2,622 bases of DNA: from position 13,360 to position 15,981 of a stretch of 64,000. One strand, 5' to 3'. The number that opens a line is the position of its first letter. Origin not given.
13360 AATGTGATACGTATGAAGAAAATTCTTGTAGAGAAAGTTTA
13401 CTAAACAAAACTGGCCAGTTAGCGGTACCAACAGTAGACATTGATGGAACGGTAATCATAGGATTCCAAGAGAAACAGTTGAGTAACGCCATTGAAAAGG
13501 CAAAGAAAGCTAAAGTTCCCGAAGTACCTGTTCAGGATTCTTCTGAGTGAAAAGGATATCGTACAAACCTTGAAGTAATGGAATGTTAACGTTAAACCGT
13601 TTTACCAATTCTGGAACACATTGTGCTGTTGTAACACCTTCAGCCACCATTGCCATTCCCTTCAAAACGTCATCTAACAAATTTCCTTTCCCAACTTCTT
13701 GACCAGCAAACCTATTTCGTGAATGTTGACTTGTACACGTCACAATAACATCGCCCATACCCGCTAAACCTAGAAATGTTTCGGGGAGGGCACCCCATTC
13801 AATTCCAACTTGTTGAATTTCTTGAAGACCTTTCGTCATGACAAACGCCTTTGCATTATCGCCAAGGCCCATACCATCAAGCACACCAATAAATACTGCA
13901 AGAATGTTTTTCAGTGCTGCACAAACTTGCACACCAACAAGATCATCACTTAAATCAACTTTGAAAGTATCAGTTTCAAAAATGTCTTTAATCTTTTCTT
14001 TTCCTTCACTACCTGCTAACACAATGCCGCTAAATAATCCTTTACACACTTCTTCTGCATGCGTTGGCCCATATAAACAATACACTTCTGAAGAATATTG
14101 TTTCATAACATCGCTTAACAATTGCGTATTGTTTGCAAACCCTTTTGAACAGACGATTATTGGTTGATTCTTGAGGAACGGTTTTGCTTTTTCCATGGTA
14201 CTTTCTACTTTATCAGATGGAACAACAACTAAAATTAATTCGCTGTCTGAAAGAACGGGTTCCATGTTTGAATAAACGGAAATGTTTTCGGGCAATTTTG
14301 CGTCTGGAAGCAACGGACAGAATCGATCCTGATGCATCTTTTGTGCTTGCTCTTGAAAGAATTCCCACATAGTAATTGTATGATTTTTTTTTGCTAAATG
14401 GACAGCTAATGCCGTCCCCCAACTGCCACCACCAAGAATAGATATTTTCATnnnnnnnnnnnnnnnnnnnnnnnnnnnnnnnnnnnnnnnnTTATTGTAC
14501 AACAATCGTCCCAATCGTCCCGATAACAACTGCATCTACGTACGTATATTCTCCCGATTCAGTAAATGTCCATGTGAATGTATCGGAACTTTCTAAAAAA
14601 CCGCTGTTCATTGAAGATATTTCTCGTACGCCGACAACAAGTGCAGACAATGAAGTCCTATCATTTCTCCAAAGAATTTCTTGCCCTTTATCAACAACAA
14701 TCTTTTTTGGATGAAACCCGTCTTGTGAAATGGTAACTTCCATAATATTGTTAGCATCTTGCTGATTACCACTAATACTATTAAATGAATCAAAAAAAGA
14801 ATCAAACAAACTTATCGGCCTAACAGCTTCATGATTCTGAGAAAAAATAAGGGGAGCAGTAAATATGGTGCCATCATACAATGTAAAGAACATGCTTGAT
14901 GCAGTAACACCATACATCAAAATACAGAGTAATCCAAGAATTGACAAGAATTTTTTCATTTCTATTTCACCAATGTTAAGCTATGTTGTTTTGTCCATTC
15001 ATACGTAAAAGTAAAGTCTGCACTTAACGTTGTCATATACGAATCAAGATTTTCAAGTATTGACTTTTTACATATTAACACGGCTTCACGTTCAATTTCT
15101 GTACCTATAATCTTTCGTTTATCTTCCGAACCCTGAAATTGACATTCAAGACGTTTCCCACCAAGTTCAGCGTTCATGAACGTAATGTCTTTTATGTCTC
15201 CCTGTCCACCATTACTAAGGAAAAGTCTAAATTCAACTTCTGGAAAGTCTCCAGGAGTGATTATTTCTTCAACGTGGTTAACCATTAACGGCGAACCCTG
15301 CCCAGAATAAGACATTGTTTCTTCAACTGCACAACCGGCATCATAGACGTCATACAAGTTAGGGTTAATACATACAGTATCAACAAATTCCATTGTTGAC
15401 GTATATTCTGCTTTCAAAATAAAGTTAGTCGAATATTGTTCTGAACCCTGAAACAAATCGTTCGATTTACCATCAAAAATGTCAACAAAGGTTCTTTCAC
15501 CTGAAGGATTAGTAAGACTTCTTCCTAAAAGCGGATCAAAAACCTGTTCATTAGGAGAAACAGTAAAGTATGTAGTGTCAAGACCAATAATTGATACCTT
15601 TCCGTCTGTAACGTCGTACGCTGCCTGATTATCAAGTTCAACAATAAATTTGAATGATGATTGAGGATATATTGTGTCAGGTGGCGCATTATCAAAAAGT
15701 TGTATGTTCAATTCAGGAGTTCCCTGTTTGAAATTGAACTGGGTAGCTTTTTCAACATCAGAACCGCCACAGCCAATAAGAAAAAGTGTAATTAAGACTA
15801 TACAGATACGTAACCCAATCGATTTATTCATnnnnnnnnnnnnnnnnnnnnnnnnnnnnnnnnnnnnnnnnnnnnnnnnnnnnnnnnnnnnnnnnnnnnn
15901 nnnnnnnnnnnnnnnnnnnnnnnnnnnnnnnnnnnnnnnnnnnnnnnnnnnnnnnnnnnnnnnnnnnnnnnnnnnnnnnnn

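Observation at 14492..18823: Four-gene secreted/membrane operon headed by a large protein with a type-IV-pilin-like (class III) signal peptide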

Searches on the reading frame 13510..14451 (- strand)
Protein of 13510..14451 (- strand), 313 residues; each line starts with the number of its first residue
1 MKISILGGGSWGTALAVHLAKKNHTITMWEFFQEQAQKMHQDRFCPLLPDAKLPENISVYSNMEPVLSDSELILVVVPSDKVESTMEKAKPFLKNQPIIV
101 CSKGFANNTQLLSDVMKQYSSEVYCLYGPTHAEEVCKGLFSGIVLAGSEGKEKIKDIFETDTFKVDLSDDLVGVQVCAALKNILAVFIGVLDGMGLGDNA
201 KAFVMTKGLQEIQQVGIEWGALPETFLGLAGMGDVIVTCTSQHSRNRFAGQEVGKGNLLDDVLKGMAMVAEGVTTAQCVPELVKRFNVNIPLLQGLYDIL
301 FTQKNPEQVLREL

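Call 7: search_protein_families(library=pfam, proteins=[window:13510-14451:-], max_evalue=1)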
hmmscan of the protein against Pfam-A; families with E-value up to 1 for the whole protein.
window:13510-14451:- (313 aa): 13 families
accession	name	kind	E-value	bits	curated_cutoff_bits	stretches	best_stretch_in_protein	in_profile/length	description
PF07479.19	NAD_Gly3P_dh_C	-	2.1e-50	171.1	25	1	170-310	1-141/142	NAD-dependent glycerol-3-phosphate dehydrogenase C-terminus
PF01210.29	NAD_Gly3P_dh_N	-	8.4e-37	127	23.1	1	2-148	1-153/158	NAD-dependent glycerol-3-phosphate dehydrogenase N-terminus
PF20618.3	GPD_NAD_C_bact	-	1.7e-17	64.1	27.6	1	230-294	1-64/66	Bacterial GPD, NAD-dependent C-terminal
PF02558.23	ApbA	-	6.8e-08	32.7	22.2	1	3-111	1-109/150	Ketopantoate reductase PanE/ApbA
PF03446.21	NAD_binding_2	-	1.8e-07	31.7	21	1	2-117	1-108/161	NAD binding domain of 6-phosphogluconate dehydrogenase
PF03807.23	F420_oxidored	-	1.7e-05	25.8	21.6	1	2-101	1-91/94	NADP oxidoreductase coenzyme F420-dependent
PF13738.12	Pyr_redox_3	-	0.0014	18.4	30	1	2-140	166-302/305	Pyridine nucleotide-disulphide oxidoreductase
PF01266.30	DAO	-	0.03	14.3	27.9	1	3-30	2-29/353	FAD dependent oxidoreductase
PF10727.15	Rossmann-like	-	0.053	13.7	23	1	2-88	16-91/131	Rossmann-like domain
PF03720.21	UDPG_MGDP_dh_C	-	0.076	13.8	30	1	34-103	29-98/103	UDP-glucose/GDP-mannose dehydrogenase family, UDP binding domain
PF13450.12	NAD_binding_8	-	0.1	13.3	21.9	1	5-30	1-26/68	NAD(P)-binding Rossmann-like domain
PF25375.1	Lin-15B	-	0.12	12.8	27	1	60-107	13-61/121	Lin-15B-like domain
PF03721.20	UDPG_MGDP_dh_N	-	0.12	12.4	27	1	1-45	1-45/187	UDP-glucose/GDP-mannose dehydrogenase family, NAD binding domain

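Call 8: search_protein_families(library=ncbifam, proteins=[window:13510-14451:-], max_evalue=1)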
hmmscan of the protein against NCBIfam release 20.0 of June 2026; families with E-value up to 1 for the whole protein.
window:13510-14451:- (313 aa): 37 families (the best 25 are shown)
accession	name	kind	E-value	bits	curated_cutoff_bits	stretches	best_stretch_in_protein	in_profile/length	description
NF000942.0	PRK00094.1-4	subfamily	2.6e-94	316.2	257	1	1-313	3-324/334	NAD(P)H-dependent glycerol-3-phosphate dehydrogenase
NF000941.0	PRK00094.1-3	equivalog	8.1e-93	311.3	423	1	2-313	3-324/336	NAD(P)H-dependent glycerol-3-phosphate dehydrogenase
NF000940.0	PRK00094.1-2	subfamily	2e-81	274.1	202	1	1-313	1-320/330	NAD(P)H-dependent glycerol-3-phosphate dehydrogenase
NF000946.0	PRK00094.2-4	equivalog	6.8e-72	242.3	455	1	2-313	6-324/342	NAD(P)H-dependent glycerol-3-phosphate dehydrogenase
NF000939.0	PRK00094.1-1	equivalog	6e-70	236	473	1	2-312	7-326/339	NAD(P)H-dependent glycerol-3-phosphate dehydrogenase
NF011211.0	PRK14618.1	equivalog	6.5e-68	229.3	489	1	1-313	5-320/328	NAD(P)H-dependent glycerol-3-phosphate dehydrogenase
NF009098.0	PRK12439.1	equivalog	3.2e-64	217.5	436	1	2-312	9-326/341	NAD(P)H-dependent glycerol-3-phosphate dehydrogenase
NF011213.0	PRK14620.1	equivalog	1.2e-63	215.2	478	1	1-308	1-319/326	NAD(P)H-dependent glycerol-3-phosphate dehydrogenase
NF000944.0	PRK00094.2-2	equivalog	1e-59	202.3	603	1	1-309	21-335/371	NAD(P)H-dependent glycerol-3-phosphate dehydrogenase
NF000945.0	PRK00094.2-3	equivalog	9.7e-58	196.5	491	1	1-310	1-344/352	NAD(P)H-dependent glycerol-3-phosphate dehydrogenase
NF011212.0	PRK14619.1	equivalog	5.3e-57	193.3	377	2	62-313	41-299/309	NAD(P)H-dependent glycerol-3-phosphate dehydrogenase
NF000943.0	PRK00094.2-1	equivalog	2.2e-53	181.8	400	1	1-313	1-292/296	NAD(P)H-dependent glycerol-3-phosphate dehydrogenase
TIGR03376.1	glycerol3P_DH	equivalog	2.8e-52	178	285.5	1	2-309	1-338/342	glycerol-3-phosphate dehydrogenase (NAD(+))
NF000947.0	PRK00094.2-5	equivalog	3.1e-52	178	251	1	1-303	5-317/323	NAD(P)H-dependent glycerol-3-phosphate dehydrogenase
NF005087.0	PRK06522.1-1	equivalog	3.3e-08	33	351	1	1-105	1-100/296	2-dehydropantoate 2-reductase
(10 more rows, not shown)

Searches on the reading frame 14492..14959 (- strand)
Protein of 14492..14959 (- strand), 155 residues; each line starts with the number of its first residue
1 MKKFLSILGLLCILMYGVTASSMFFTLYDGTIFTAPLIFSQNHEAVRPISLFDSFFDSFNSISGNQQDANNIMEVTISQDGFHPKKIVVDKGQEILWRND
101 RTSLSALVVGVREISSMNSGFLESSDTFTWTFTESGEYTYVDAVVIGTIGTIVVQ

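Call 7: search_protein_families(library=pfam, proteins=[window:14492-14959:-], max_evalue=1)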
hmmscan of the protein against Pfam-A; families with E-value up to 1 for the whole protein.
window:14492-14959:- (155 aa): 3 families
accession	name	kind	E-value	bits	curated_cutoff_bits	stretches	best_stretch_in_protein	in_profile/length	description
PF13473.12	Cupredoxin_1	-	6.2e-05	23.4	27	1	62-154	12-104/104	Cupredoxin-like domain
PF02453.23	Reticulon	-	0.014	15.8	31.8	0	2-46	104-150/157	Reticulon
PF00127.26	Copper-bind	-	0.15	12.9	21.2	0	81-141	13-83/99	Copper binding proteins, plastocyanin/azurin family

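Call 8: search_protein_families(library=ncbifam, proteins=[window:14492-14959:-], max_evalue=1)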
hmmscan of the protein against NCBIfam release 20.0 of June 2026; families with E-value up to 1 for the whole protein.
window:14492-14959:- (155 aa): 3 families
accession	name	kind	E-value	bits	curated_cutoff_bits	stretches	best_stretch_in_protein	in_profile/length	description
TIGR02656.1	cyanin_plasto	equivalog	0.0013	19.1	87.85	1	81-154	13-98/99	plastocyanin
TIGR03102.1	halo_cynanin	subfamily_domain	0.032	14.3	93.8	1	74-154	23-114/115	halocyanin domain-containing protein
TIGR02657.1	amicyanin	equivalog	0.11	13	110.2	1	77-142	3-70/83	amicyanin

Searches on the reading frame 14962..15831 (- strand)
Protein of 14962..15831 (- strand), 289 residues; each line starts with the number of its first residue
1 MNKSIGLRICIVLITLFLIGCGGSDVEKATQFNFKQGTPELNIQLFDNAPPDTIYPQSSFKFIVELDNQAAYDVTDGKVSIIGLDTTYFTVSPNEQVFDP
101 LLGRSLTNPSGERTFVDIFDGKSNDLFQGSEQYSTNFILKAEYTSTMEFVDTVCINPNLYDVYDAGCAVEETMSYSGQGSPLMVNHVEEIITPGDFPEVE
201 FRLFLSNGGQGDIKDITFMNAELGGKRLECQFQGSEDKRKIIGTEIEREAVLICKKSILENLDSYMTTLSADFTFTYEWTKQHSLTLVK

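Call 7: search_protein_families(library=pfam, proteins=[window:14962-15831:-], max_evalue=1)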
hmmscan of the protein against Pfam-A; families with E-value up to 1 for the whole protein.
window:14962-15831:- (289 aa): 0 families

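Call 8: search_protein_families(library=ncbifam, proteins=[window:14962-15831:-], max_evalue=1)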
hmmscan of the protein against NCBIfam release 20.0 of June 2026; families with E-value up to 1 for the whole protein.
window:14962-15831:- (289 aa): 1 family
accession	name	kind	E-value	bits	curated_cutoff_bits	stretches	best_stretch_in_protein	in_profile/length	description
NF058595.1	invert_tail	domain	0.088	13.2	37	1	9-40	60-88/113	lipo-invert putative C-terminal anchoring domain-containing protein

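Call 47: find_homologous_proteins(query=window:14962-15831:-, max_evalue=0.001)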
Query window:14962-15831:- (289 aa): 40 proteins with E <= 0.001 among 608 candidates.
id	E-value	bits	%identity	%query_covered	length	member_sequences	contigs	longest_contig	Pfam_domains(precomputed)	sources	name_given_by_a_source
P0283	7.7e-191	651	100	100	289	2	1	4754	-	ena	-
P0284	8.4e-145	500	77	100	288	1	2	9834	-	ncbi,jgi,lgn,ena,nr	ncbi:hypothetical protein COV17_00910 [Candidatus Woesearchaeota archaeon CG10_big_fil_rev_8_21_14_0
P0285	2.0e-91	324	52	97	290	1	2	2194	-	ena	-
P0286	1.2e-87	312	53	97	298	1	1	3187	-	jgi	-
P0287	1.6e-86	308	51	93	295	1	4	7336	-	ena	-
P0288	2.2e-86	308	52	96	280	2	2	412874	-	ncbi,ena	-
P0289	3.3e-86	307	54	97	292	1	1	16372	-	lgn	-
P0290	1.7e-81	292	49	100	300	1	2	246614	-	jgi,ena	jgi:hypothetical protein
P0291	1.7e-81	292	48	97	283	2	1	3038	-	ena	-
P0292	7.5e-81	290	49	93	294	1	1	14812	-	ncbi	-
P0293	1.6e-80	289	49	99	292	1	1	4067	-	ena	-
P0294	2.9e-80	288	48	97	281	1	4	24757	-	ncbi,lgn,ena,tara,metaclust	tara:strand:- start:257 stop:1102 length:846 start_codon:yes stop_codon:yes gene_type:complete|metac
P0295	4.9e-80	287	50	90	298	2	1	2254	-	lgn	-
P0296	1.1e-79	286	50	92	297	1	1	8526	-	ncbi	-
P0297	4.9e-79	284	48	98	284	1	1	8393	-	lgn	-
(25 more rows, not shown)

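Call 88: search_protein_families(library=pfam, alignment_id=A3, max_evalue=0.1)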
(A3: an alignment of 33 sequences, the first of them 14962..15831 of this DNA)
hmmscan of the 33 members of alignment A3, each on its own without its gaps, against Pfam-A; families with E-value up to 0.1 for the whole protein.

A. member 1, window:14962-15831:- (289 aa): 0 families

B. families by the number of members that match (of 33 scanned): 3 families
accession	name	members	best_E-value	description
PF23577.1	LysM_RLK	2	0.037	LysM domain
PF12930.12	DUF3836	1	0.016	Family of unknown function (DUF3836)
PF07705.17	CARDB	1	0.048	CARDB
